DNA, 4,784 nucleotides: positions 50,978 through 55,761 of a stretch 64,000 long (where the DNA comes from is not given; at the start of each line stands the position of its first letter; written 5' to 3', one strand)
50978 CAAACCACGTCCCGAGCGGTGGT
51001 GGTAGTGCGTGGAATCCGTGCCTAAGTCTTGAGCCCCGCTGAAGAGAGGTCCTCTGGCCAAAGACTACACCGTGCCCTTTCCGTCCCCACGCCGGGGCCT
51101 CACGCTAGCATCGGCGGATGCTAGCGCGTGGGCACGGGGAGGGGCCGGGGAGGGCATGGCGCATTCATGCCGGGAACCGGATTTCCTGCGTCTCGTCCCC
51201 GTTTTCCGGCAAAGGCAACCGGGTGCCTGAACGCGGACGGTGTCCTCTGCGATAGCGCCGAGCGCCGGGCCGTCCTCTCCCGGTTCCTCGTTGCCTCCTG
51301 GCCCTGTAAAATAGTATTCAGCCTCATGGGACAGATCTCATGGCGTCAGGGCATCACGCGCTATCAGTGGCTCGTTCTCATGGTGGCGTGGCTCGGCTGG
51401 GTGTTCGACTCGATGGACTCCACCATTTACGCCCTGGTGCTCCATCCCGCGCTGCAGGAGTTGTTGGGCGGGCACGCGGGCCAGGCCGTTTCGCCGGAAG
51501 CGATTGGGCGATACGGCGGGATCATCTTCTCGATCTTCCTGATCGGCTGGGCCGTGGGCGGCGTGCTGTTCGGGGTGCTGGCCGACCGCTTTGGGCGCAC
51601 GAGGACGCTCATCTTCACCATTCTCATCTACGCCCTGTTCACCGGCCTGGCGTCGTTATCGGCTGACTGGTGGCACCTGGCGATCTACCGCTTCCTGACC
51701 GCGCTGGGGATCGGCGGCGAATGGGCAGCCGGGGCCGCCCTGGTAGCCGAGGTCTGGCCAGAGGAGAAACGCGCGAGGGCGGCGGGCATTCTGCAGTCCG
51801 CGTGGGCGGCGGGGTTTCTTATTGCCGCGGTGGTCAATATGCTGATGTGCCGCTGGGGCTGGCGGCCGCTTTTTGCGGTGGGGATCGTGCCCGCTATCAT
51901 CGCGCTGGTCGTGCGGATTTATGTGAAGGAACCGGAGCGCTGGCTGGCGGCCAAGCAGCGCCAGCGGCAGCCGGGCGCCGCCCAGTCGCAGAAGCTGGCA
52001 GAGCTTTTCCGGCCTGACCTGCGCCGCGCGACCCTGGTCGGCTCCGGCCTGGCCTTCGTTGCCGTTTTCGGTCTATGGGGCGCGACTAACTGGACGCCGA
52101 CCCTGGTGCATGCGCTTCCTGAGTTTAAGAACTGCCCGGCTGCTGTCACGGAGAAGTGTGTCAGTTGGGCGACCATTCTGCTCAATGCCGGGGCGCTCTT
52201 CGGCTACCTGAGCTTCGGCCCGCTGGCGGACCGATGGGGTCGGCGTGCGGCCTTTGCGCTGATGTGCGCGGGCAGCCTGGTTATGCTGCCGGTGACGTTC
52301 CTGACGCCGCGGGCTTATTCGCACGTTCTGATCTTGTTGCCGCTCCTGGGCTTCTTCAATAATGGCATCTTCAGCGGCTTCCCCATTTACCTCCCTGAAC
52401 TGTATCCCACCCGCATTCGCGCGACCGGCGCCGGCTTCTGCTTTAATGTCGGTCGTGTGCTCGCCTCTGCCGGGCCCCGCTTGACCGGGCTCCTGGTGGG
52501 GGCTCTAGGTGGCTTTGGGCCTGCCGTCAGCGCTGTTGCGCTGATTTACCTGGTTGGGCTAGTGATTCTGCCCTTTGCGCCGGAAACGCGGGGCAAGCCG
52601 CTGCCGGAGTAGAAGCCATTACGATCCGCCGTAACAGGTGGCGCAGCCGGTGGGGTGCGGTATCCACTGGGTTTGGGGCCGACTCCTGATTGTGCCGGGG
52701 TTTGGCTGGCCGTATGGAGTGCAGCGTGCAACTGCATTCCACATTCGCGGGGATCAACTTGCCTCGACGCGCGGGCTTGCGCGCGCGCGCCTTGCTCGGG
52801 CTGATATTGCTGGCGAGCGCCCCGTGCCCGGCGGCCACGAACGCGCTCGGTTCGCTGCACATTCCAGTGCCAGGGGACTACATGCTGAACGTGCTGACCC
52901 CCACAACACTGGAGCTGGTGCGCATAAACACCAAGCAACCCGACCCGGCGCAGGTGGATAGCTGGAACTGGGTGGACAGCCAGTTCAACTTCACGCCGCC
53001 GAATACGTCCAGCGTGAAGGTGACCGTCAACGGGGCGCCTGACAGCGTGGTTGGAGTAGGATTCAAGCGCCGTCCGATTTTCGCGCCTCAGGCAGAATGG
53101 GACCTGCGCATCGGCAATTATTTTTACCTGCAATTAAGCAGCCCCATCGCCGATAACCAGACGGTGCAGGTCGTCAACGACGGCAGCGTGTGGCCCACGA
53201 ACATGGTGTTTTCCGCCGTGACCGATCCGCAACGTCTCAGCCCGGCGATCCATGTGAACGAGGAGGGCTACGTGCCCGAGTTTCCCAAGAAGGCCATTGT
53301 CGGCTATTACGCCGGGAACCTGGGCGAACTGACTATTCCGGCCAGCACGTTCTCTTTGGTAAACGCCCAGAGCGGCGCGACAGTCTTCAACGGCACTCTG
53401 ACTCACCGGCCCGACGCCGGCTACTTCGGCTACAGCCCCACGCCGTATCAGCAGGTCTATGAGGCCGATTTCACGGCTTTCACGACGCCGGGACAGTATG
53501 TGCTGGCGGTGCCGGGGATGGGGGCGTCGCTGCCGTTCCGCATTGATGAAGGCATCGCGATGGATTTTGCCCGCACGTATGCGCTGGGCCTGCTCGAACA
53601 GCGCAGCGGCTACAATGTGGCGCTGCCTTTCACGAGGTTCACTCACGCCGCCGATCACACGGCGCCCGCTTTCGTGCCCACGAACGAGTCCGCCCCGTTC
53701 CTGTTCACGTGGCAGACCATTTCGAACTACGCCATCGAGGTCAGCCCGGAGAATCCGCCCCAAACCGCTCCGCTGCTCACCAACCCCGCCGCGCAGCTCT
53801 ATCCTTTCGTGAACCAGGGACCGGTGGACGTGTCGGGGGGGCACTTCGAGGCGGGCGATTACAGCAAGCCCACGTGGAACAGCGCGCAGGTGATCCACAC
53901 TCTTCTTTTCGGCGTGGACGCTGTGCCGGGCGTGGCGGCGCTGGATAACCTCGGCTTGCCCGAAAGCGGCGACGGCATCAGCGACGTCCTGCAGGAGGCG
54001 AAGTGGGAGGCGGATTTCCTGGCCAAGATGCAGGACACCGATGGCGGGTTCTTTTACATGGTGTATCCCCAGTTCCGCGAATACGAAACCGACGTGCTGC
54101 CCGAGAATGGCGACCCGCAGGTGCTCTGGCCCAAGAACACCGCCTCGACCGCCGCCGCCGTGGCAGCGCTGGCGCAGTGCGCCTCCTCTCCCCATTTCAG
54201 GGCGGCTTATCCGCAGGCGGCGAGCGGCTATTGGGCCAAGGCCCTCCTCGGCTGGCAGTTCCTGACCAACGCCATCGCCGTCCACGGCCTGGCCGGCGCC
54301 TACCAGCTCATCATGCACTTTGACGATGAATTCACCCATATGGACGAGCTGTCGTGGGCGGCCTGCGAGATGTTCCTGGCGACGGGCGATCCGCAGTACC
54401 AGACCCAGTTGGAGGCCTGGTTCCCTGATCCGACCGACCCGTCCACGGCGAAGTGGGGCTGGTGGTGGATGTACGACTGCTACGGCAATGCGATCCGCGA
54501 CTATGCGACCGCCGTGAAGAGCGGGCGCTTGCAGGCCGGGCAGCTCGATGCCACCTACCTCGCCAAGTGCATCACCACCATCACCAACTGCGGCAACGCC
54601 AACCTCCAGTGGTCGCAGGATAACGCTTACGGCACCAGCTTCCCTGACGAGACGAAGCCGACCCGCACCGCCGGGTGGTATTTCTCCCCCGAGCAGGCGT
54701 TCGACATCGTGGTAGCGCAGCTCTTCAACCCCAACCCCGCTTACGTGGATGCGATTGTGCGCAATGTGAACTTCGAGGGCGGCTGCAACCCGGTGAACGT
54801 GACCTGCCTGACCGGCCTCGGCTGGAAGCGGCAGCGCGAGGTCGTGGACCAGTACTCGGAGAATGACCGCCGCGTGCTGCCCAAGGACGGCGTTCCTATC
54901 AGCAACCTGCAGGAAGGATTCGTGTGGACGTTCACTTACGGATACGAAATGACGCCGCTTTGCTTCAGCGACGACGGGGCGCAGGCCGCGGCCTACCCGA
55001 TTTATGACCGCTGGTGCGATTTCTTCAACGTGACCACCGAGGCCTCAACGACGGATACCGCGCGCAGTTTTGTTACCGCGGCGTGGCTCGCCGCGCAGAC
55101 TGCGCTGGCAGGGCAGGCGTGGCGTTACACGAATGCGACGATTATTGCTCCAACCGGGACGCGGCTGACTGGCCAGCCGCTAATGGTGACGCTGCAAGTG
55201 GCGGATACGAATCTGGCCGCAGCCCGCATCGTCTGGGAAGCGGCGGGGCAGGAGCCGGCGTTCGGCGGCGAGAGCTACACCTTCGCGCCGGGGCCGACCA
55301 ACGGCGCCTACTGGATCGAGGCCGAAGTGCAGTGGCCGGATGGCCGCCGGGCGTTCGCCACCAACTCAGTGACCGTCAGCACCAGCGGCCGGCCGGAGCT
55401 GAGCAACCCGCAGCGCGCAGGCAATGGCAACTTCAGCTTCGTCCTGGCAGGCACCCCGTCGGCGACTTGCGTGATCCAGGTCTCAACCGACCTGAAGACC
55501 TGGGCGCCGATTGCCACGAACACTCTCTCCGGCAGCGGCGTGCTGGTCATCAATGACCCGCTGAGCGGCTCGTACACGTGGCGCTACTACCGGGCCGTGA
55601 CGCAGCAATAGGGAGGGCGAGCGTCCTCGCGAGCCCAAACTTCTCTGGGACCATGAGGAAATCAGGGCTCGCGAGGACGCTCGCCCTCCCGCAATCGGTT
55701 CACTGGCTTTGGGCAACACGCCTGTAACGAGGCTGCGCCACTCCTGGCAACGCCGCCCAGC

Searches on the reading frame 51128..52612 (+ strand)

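Call 11: search_protein_families(library=pfam, proteins=[window:51128-52612:+], max_evalue=0.001)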
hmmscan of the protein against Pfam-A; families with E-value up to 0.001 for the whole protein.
window:51128-52612:+ (494 aa): 3 families
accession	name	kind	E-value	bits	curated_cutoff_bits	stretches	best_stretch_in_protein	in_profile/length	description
PF07690.21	MFS_1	-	3.2e-40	138.6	33.4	2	88-326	2-228/347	Major Facilitator Superfamily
PF00083.30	Sugar_tr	-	2.1e-37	129.5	22.3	2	131-281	49-206/452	Sugar (and other) transporter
PF12832.13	MFS_1_like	-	2.6e-05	23.9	25.2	1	150-232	269-353/373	MFS_1 like family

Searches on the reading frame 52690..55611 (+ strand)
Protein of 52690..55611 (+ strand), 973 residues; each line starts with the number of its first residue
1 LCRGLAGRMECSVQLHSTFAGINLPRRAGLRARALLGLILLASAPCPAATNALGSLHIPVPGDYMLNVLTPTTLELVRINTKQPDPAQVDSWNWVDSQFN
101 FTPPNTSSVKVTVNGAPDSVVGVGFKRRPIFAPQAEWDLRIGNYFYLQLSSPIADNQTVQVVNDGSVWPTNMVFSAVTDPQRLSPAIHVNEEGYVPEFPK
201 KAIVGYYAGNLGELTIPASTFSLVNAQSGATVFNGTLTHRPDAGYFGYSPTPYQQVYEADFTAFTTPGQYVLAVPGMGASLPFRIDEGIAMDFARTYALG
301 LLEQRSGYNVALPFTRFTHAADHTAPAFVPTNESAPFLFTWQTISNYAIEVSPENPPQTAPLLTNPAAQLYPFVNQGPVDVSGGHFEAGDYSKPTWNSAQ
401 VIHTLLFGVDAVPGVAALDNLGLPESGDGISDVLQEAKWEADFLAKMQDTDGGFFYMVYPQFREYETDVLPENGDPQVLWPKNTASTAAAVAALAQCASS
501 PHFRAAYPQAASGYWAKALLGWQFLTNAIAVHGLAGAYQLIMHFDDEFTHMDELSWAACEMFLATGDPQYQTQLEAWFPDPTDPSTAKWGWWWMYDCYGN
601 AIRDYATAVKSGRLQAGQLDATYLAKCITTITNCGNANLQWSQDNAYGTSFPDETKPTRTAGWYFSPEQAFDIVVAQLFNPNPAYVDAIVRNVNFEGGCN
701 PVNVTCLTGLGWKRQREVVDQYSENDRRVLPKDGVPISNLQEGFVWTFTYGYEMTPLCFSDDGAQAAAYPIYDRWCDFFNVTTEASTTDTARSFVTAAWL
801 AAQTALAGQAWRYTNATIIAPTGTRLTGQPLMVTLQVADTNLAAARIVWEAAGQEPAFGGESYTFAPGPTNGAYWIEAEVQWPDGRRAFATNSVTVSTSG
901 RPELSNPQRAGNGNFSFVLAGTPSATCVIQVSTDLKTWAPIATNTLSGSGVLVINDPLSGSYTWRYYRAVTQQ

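Call 11: search_protein_families(library=pfam, proteins=[window:52690-55611:+], max_evalue=0.001)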
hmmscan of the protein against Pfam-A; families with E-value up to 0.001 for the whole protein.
window:52690-55611:+ (973 aa): 2 families
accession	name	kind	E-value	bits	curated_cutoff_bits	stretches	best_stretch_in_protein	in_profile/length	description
PF00759.25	Glyco_hydro_9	-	3.2e-28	99.6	27.7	1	374-726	42-393/444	Glycosyl hydrolase family 9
PF02927.20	CelD_N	-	3.8e-15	56.8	24.6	1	184-278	3-85/86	Cellulase N-terminal ig-like domain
